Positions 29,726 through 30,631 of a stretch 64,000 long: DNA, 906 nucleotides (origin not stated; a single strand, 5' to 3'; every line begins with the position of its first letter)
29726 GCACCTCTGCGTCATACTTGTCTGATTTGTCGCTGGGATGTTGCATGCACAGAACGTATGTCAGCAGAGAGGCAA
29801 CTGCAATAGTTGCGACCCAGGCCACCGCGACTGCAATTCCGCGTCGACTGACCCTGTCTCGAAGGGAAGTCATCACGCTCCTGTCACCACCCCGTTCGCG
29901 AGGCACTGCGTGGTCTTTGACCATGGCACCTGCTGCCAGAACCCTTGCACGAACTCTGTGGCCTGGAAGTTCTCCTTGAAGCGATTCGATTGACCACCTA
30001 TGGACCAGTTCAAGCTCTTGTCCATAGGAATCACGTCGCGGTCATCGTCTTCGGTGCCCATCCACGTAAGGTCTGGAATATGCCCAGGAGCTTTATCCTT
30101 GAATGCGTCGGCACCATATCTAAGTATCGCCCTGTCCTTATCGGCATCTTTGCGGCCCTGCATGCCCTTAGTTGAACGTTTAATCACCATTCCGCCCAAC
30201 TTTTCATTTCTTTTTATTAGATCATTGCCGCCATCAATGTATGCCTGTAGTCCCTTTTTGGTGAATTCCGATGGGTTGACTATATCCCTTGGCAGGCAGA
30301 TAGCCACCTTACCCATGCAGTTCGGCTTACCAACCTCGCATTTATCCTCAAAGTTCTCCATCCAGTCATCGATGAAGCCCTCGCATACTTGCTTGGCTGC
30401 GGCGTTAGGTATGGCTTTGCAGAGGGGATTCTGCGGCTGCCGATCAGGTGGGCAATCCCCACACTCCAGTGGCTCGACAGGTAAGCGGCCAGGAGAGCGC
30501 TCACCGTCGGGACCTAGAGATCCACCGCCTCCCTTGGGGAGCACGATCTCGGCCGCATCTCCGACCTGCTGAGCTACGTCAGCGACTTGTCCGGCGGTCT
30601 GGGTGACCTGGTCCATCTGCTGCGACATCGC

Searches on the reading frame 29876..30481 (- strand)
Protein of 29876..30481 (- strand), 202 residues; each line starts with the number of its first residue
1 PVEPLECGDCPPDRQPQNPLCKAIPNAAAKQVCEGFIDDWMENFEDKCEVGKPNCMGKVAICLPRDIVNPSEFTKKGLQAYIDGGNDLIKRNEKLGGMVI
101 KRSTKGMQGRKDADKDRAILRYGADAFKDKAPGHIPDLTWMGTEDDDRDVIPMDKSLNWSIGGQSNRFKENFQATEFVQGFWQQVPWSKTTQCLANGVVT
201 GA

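Call 19: search_dna_similar(query=window:29876-30481:-, collection=phages, mode=protein, max_rows=40, max_evalue=0.001)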
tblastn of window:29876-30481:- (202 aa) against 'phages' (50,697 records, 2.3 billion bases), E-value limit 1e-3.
Records with a match: 5; places in all: 5; records where one place covers at least 80% of the query: 5.
Best place of each record, by identity: >=99% 1; 90-95% 1; 60-80% 1; <60% 2.
By first word of the organism name: Mycobacterium 5.
By host as written in the record: Mycobacterium abscessus GD43A 1; Mycobacterium abscessus GD79 1; Mycobacterium abscessus T46 1; Mycobacterium abscessus T48 1; Mycobacterium abscessus T36 1.
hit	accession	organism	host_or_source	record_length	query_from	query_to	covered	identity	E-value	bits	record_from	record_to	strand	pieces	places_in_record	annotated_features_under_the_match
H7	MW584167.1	Mycobacterium phage prophiGD43A-5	Mycobacterium abscessus GD43A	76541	1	202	100%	99.0%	7e-136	424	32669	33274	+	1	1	63: hypothetical protein | 64: hypothetical protein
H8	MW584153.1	Mycobacterium phage prophi79-1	Mycobacterium abscessus GD79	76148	1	202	100%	91.1%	4e-123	388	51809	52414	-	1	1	71: hypothetical protein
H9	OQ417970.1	Mycobacterium phage prophiT46-2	Mycobacterium abscessus T46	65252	1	195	97%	72.3%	1e-90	295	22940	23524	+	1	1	46: hypothetical protein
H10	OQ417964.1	Mycobacterium phage prophiT48-1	Mycobacterium abscessus T48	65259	1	196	97%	36.8%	3e-27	113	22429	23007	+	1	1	44: hypothetical protein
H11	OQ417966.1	Mycobacterium phage prophiT36-1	Mycobacterium abscessus T36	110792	1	196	97%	36.8%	3e-27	113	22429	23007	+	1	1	44: hypothetical protein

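Call 37: find_homologous_proteins(query=window:29876-30481:-, max_evalue=0.001)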
Query window:29876-30481:-: 21 candidates shared short words with the query, none scored E <= 0.001.
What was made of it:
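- Tried and rejected: find_homologous_proteins with the C-domain alone returned nothing (call 37).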

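Call 44: predict_structure(protein=window:29876-30481:-)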
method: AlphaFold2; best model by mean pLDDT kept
length: 202 residues; sequences in the alignment: 1
mean_pLDDT: 31.3   pTM: 0.19
mean pLDDT of the five models: 31.3, 30.3, 30.3, 30.3, 29.5
residues with pLDDT >= 90: 0; 70-90: 0; 50-70: 0; < 50: 202
segments of 3 or more residues with pLDDT < 50: 1-202
pLDDT, mean of each block of 10 residues (from residue 1): 31 39 34 29 32 31 34 32 34 28 29 28 28 26 28 32 33 32 33 33 25
secondary structure, 60 per line:
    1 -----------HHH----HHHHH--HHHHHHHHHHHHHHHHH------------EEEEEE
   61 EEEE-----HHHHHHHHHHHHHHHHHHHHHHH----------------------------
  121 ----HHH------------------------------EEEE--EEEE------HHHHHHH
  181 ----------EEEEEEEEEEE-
elements in order: H19-23 H26-42 E55-64 H70-92 E158-161 E164-167 H174-180 E191-201
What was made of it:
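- Tried and rejected: The single-sequence AlphaFold model was useless (pLDDT 31, call 44).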

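Call 45: search_protein_representatives(protein=window:29876-30481:-)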
Query: 202 residues. Proteins with E-value up to 0.001 (for the whole library): 38; up to 1e-10: 9; up to 1e-30: 0. The best 38 are listed.
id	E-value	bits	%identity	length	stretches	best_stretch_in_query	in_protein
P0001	1.0e-26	110.1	42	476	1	1-196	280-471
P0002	4.8e-22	94.8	44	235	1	37-186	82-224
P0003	2.4e-18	82.7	36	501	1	21-195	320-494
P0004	5.4e-17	78.3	35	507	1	48-185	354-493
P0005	4.7e-15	72.0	35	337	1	8-183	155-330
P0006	5.9e-15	71.7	43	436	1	46-195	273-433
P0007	8.1e-15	71.2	40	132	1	60-183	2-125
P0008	7.5e-12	61.5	38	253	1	51-182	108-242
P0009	1.7e-11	60.3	38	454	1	51-182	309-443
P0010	1.9e-07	47.1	34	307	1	60-177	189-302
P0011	5.6e-07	45.6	34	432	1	52-177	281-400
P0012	8.6e-07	45.0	34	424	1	64-177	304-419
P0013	9.5e-07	44.8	29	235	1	53-182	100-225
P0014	9.6e-07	44.8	32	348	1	50-186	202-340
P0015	2.5e-06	43.4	53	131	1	128-180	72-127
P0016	5.2e-06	42.4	30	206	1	49-177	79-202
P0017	5.3e-06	42.4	35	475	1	77-181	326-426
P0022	1.5e-05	40.9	30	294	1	56-179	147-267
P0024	1.7e-05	40.7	33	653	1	77-178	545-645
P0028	1.2e-04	37.9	33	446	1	51-178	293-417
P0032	4.6e-04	36.1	29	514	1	77-179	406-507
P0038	9.7e-04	35.0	31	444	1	64-177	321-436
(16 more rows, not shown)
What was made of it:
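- Tried and rejected: The exhaustive representative search was needed (call 45).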

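Call 47: search_protein_families(library=pfam, proteins=[P0010, P0011, P0012, P0016, P0017, P0024, P0028, P0032, P0038, P0003], max_evalue=0.01)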
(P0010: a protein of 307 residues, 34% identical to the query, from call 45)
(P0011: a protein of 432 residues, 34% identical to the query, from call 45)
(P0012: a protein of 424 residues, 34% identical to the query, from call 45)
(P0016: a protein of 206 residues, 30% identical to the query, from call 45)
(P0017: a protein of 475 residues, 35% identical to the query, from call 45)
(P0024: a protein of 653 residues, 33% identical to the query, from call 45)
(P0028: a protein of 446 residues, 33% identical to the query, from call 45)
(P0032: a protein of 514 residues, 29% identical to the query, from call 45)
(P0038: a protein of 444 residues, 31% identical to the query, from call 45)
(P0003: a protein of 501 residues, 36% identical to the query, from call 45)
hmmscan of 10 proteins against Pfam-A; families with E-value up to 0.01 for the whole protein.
P0010 (307 aa): 0 families

P0011 (432 aa): 0 families

P0012 (424 aa): 0 families

P0016 (206 aa): 0 families

P0017 (475 aa): 0 families

P0024 (653 aa): 1 family
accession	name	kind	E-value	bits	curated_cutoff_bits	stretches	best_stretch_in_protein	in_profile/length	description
PF05593.20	RHS_repeat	-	2.1e-12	47.6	22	1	30-67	1-35/38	RHS Repeat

P0028 (446 aa): 0 families

P0032 (514 aa): 0 families

P0038 (444 aa): 1 family
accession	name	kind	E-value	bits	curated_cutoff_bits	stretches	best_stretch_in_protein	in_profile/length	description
PF14107.11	DUF4280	-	3.8e-08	34.3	26.3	1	12-116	2-109/109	Domain of unknown function (DUF4280)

P0003 (501 aa): 0 families

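Call 53: search_solved_structures(query=A5, max_evalue=10, show_alignments=2)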
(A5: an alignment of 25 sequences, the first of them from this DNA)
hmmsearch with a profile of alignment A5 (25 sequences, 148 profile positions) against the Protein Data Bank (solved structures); distinct sequences matched with E-value up to 10: 3.
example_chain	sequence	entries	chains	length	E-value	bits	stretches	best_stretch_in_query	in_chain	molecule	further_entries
8fzz_A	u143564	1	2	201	0.45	13.9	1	77-120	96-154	Ntox15 domain-containing protein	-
6ac6_A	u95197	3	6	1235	1.1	12.6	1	60-105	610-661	Mycobacterium smegmatis Mfd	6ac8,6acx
2olg_A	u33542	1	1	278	1.2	12.5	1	6-50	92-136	Pro-phenoloxidase activating enzyme-I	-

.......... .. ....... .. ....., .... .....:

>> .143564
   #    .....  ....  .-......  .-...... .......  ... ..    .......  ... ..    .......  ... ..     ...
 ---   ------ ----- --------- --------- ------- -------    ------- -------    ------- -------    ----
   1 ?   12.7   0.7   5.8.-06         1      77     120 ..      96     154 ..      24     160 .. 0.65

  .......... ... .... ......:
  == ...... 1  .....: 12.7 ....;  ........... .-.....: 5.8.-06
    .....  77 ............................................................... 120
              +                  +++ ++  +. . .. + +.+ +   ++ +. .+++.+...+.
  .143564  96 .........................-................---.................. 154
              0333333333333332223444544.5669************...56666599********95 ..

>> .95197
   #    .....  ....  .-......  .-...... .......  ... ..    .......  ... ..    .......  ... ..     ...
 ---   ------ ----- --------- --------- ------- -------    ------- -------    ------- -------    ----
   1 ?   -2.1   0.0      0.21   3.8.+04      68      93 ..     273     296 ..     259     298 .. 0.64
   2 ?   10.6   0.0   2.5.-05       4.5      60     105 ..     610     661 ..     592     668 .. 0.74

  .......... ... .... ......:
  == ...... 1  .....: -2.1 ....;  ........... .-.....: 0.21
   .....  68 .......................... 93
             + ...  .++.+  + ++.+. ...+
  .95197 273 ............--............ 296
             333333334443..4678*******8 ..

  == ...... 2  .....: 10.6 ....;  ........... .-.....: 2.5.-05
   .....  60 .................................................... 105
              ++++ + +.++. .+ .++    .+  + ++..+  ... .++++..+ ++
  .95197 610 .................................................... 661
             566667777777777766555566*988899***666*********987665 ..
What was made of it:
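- On Ntox15 / Tde (PF15604): The profile against PDB sequence 8fzz gives E 0.45 (call 53).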

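Call 61: predict_structure(alignment_id=A5)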
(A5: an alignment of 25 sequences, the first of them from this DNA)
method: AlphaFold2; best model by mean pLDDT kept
length: 162 residues; sequences in the alignment: 25
mean_pLDDT: 91.0   pTM: 0.85
mean pLDDT of the five models: 91.0, 90.4, 89.2, 89.1, 88.8
residues with pLDDT >= 90: 130; 70-90: 20; 50-70: 7; < 50: 5
segments of 3 or more residues with pLDDT < 50: 1-4
pLDDT, mean of each block of 10 residues (from residue 1): 58 87 97 98 97 95 95 96 97 96 87 98 95 97 91 82 46
secondary structure, 60 per line:
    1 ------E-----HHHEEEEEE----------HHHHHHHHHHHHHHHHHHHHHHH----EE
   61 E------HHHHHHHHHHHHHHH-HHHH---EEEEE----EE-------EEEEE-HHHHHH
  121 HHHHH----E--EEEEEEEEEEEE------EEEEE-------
elements in order: E16-21 H32-54 E59-61 H68-82 H84-87 E91-95 E109-113 H115-125 E133-144 E151-155
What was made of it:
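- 29876..30463 (-): Variable C-terminal domain (aa 298-493), 8 Cys, 52% GC. The modelled nuclease-like core is aa 332-493 (29876-30361). AF2 model pLDDT 91, pTM 0.85 (call 61).
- The AF2 model has pLDDT 91 (call 61).
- Tried and rejected: The model became confident only with the 25-sequence alignment (call 61).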

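Call 64: fold_search(model_id=the predicted structure, library=pdb)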
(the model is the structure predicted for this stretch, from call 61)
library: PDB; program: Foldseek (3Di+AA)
matches with E <= 10: 31; with E <= 0.001: 0
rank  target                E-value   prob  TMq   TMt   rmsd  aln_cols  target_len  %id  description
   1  6pxs_C                2.6e+00  0.02  0.18  0.09  17.9       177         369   14  Crystal structure of iminodiacetate oxidase (IdaA) from Chelativorans sp. BNC1 (released 2019-10-16)
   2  8syi_G                3.3e+00  0.02  0.16  0.20  15.0       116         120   14  Cyanobacterial RNAP-EC (released 2023-07-05)
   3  2tdt                  3.3e+00  0.01  0.10  0.08  13.1       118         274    8  COMPLEX OF TETRAHYDRODIPICOLINATE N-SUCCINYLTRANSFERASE WITH 2-AMINOPIMELATE AND COENZYME A (released 1998-10-14)
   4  4xhw_C                3.6e+00  0.01  0.13  0.19  13.7        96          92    9  Crystal structure of Timeless_PAB domain in SeMet-labelled form (released 2015-09-30)
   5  9t38_A                4.1e+00  0.07  0.25  0.31   5.8        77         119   16  Rhs2-CT endonuclease toxin in complex with cognate immunity protein RhsI2 and EF-Tu (released 2025-12-24)
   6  7ecv_E                4.3e+00  0.01  0.10  0.06  18.6       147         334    9  The Csy-AcrIF14 complex (released 2021-11-17)
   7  6qyj_0a               5.3e+00  0.01  0.12  0.08  19.9       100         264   16  The cryo-EM structure of the connector of the mature bacteriophage phi29 (released 2019-06-12)
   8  6wxo_B                5.7e+00  0.01  0.18  0.17  15.3       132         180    8  De novo TIM barrel-ferredoxin fold fusion homodimer with 2-histidine 2-glutamate centre TFD-HE (released 2020-11-25)
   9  5na8_B                6.0e+00  0.01  0.15  0.05  17.8       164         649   12  Structure of DPP III from Bacteroides thetaiotaomicron in closed form (released 2017-11-15)
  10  6vqv_I                6.0e+00  0.01  0.12  0.06  18.5       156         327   10  Type I-F CRISPR-Csy complex with its inhibitor AcrF9 (released 2020-03-11)
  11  6zv9_B                6.9e+00  0.02  0.14  0.15  10.5        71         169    6  Terbium(III)-bound de novo TIM barrel-ferredoxin fold fusion dimer with 4-glutamate binding site and tryptophan antenn (released 2020-11-25)
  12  9qud                  6.9e+00  0.02  0.15  0.14  10.5        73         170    5  Cu(II)-bound de novo protein scaffold TFD-EH (released 2025-11-19)
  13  4xhu_D                6.9e+00  0.01  0.11  0.18  13.4        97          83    9  The complex structure of Timeless_PAB and PARP-1_catalytic domain (released 2015-09-30)
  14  9sjd_A                7.4e+00  0.07  0.28  0.15   4.2        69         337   13  Type I-F_HNH variant Cascade bound to dsDNA, HNH domain in outwards position (released 2026-02-18)
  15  8phu_PG               7.4e+00  0.01  0.15  0.08  18.1        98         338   10  Asymmetric structure of the portal-containing cap of the Borrelia bacteriophage BB1 procapsid (released 2023-07-19)
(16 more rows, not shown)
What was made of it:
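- Foldseek against the PDB found nothing significant (call 64).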

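Call 66: find_homologous_proteins(query=A5, max_evalue=0.001)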
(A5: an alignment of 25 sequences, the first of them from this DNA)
Query A5 (25 sequences) (162 aa, profile of the alignment): 191 proteins with E <= 0.001 among 2834 candidates; the best 120 are listed.
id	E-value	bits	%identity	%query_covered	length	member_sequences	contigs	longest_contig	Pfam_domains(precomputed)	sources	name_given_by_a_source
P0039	4.9e-42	161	49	28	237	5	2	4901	-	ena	-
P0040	8.0e-42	161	33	75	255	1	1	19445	PF14107.12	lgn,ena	-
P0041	5.3e-41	158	31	75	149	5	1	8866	-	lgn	-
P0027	6.2e-41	158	28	71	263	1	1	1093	PF14107.12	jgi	jgi:hypothetical protein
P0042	6.3e-41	158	28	75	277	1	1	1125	PF14107.12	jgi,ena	-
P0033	8.5e-41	157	34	60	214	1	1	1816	-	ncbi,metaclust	ncbi:hypothetical protein SAMN04487766_1321, partial [Actinomyces ruminicola]|metaclust:status=activ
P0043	1.2e-40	157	30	73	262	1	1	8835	-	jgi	jgi:RHS repeat-associated protein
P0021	3.0e-40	156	35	62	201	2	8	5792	-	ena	-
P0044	4.9e-40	155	32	62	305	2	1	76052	-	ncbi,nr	ncbi:MAG: hypothetical protein J6J42_07785 [Lachnospiraceae bacterium]|nr:hypothetical protein [Lach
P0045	6.0e-40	155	31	75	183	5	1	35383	-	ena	-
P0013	6.9e-40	155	28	79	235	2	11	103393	-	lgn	-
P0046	1.5e-39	153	30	60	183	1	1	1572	-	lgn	-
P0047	1.8e-39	153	42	30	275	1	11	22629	-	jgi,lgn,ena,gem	-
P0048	1.9e-39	153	29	84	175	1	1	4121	-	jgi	jgi:hypothetical protein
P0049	3.6e-39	152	29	83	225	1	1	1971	-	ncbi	-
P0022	1.3e-37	147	29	75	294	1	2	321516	-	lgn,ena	-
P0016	2.4e-36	143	28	82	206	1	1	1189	-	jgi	jgi:hypothetical protein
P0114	7.4e-34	135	28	80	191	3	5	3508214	-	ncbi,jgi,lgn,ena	ncbi:hypothetical protein [Microbacterium profundi]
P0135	1.2e-32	131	26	75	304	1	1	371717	-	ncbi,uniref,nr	ncbi:hypothetical protein [Luteibacter sp. 3190]|uniref:hypothetical protein n=1 Tax=Luteibacter sp.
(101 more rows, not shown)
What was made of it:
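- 29876..30463 (-): At least 191 proteins by profile search (call 66).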

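Call 67: find_encoding_contigs(protein=P0013, flank=3000, max_places=2)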
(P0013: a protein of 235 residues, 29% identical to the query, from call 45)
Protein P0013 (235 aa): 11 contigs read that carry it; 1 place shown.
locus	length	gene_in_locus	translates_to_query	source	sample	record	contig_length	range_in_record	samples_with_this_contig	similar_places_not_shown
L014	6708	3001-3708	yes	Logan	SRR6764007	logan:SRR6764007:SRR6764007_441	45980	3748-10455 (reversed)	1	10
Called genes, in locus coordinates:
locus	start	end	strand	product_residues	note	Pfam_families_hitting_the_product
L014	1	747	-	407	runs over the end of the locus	-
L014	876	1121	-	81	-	-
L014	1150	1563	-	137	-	PF25673:Terminase_7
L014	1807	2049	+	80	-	-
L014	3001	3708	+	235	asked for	-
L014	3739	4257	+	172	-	PF09346:SMI1_KNR4, PF14568:SUKH_6 (weak)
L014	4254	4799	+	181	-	-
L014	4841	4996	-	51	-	-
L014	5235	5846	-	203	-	PF00145:DNA_methylase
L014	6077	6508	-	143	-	-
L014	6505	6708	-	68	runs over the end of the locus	-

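Call 68: find_encoding_contigs(protein=P0114, flank=3000, max_places=2)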
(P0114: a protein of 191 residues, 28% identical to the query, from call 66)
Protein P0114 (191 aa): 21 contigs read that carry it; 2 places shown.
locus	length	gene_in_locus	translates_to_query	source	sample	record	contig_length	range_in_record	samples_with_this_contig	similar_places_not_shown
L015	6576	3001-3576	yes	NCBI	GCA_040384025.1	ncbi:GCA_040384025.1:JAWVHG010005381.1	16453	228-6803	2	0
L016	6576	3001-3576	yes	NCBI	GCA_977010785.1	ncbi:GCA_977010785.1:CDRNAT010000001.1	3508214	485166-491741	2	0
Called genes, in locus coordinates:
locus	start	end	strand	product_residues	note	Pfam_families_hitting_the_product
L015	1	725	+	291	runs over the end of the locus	-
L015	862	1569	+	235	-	PF25547:WXG100_2, PF06013:WXG100 (faint)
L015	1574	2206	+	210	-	-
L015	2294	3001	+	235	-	PF25547:WXG100_2 (weak)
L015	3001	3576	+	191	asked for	-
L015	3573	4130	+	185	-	PF09346:SMI1_KNR4 (weak)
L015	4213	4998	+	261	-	-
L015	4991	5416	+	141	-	PF20335:DUF6630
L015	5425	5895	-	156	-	-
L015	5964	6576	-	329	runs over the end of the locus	PF00056:Ldh_1_N, PF02866:Ldh_1_C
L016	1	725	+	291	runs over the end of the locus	-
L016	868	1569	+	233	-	PF25547:WXG100_2, PF06013:WXG100 (faint)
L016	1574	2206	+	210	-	-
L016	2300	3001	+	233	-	PF25547:WXG100_2 (weak)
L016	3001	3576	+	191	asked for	-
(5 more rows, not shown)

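Call 69: find_encoding_contigs(protein=P0135, flank=3000, max_places=1)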
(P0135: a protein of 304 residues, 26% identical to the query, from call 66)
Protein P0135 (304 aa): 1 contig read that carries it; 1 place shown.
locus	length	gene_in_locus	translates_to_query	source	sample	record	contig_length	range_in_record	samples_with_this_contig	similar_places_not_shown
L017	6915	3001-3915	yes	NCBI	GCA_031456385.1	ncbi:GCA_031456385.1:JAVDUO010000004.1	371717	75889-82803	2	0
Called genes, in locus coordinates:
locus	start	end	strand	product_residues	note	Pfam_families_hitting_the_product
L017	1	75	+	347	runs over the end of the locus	PF00561:Abhydrolase_1 (weak)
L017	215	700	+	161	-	-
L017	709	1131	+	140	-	-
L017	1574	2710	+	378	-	-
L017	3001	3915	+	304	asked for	-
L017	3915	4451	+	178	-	PF09346:SMI1_KNR4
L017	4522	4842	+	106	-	PF04909:Amidohydro_2 (weak)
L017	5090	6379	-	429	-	PF00463:ICL, PF13714:PEP_mutase, PF00463:ICL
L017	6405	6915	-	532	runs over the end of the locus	PF20656:MS_N, PF01274:MS_TIM-barrel, PF20659:MS_C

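Call 70: find_encoding_contigs(protein=P0022, flank=3000, max_places=1)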
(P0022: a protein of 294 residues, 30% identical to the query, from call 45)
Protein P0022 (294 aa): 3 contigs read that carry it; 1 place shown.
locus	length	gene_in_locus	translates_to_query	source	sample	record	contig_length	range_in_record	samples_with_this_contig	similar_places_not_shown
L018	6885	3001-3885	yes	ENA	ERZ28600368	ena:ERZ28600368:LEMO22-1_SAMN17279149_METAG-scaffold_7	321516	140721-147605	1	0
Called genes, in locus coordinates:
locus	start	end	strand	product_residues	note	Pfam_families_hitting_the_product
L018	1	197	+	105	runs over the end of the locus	-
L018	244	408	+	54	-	-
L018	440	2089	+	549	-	PF07591:PT-HINT, PF13403:Hint_2 (weak)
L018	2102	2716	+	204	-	-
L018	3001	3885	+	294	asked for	-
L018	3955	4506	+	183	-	PF09346:SMI1_KNR4, PF14568:SUKH_6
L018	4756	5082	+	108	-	-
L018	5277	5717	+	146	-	-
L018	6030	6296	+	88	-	-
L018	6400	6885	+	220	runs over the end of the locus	-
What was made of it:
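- The gene immediately downstream is SMI1_KNR4/SUKH in 4 of 4 distant loci (calls 67-70). Distant family members use SUKH alone (calls 68-70).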
